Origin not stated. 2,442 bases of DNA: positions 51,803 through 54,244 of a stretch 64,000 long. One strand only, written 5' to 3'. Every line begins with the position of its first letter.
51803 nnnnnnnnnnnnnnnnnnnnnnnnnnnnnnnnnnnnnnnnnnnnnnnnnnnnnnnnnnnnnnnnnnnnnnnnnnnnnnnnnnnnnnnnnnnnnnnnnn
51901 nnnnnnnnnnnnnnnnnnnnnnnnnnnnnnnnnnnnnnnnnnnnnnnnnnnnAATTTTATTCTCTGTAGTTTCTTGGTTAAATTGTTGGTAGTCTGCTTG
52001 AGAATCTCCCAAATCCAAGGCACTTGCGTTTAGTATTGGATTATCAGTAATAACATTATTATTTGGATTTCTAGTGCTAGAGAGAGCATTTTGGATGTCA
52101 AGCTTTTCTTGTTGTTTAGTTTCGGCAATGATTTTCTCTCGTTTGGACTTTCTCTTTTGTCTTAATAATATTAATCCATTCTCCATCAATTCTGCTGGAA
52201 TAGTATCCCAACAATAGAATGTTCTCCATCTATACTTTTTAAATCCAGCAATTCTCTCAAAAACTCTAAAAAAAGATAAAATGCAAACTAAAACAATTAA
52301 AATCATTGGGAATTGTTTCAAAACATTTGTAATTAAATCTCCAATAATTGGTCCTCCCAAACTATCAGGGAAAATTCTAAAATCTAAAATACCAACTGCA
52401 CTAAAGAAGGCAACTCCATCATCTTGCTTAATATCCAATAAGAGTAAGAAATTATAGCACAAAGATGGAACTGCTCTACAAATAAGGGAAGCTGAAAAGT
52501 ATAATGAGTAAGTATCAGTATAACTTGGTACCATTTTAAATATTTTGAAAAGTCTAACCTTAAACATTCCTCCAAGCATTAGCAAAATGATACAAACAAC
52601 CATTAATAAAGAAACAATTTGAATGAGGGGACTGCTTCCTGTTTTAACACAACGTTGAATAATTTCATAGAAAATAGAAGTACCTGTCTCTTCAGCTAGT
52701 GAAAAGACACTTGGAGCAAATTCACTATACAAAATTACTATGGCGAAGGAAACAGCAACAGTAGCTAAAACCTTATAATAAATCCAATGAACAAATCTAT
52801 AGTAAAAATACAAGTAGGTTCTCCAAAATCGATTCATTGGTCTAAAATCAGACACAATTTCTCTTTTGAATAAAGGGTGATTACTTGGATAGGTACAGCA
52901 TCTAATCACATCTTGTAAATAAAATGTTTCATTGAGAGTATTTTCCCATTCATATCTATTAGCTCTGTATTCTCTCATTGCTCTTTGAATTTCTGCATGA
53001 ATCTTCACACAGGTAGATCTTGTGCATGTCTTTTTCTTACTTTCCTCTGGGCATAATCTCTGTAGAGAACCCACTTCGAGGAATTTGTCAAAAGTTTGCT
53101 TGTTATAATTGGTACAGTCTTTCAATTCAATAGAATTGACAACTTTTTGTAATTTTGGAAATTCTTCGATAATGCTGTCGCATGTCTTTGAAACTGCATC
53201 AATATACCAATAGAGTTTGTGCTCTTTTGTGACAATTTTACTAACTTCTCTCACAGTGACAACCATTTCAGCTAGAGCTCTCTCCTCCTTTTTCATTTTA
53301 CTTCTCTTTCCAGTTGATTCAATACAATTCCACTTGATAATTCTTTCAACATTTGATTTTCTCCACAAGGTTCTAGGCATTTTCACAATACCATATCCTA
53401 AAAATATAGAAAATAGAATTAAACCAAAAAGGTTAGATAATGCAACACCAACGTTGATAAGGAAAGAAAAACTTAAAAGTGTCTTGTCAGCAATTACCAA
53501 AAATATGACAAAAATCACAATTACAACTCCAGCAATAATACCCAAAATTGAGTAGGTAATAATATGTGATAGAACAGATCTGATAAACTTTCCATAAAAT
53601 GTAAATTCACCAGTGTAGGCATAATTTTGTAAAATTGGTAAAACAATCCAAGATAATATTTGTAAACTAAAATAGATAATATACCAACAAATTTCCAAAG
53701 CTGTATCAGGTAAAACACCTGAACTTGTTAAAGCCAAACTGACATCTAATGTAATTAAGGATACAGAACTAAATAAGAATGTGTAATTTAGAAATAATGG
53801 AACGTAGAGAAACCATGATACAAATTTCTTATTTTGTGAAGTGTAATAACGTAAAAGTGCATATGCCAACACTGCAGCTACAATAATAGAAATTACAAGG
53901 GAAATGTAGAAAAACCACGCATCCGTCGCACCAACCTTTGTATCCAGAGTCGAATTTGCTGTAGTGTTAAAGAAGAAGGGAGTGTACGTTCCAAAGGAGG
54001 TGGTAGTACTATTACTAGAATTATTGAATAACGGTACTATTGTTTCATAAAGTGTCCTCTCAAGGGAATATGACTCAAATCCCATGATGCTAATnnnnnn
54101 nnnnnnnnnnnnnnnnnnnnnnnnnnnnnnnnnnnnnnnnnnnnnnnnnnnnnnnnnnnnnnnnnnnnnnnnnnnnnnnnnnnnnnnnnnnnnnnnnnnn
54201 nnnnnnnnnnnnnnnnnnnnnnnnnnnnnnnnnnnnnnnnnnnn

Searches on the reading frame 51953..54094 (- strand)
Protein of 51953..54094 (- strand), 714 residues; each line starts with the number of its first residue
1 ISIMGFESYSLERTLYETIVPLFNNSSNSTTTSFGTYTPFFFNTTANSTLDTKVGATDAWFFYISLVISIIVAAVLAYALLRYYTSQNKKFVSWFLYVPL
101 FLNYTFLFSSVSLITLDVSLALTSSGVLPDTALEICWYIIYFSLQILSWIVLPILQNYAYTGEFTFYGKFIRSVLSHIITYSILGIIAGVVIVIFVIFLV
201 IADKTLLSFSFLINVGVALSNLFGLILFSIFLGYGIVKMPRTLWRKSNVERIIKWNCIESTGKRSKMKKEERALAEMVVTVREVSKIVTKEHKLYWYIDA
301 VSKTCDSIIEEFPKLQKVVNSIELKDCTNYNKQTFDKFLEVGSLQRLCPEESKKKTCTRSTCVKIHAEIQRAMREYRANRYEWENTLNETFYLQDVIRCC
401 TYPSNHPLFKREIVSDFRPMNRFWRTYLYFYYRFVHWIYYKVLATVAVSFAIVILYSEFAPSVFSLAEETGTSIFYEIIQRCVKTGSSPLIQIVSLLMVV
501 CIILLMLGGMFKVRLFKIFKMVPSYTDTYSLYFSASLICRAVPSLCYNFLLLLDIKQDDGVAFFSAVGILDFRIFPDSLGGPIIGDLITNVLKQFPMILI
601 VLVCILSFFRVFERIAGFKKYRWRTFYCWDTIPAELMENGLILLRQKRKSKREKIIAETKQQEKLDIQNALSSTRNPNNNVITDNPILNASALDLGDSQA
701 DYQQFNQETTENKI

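Call 35: search_protein_families(library=pfam, proteins=[window:51953-54094:-], max_evalue=0.001)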
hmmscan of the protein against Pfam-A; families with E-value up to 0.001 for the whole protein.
window:51953-54094:- (714 aa): 1 family
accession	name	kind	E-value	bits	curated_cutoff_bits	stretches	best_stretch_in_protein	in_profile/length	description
PF04791.21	LMBR1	-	4.1e-64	217.7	31.9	1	63-611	2-509/510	LMBR1-like membrane protein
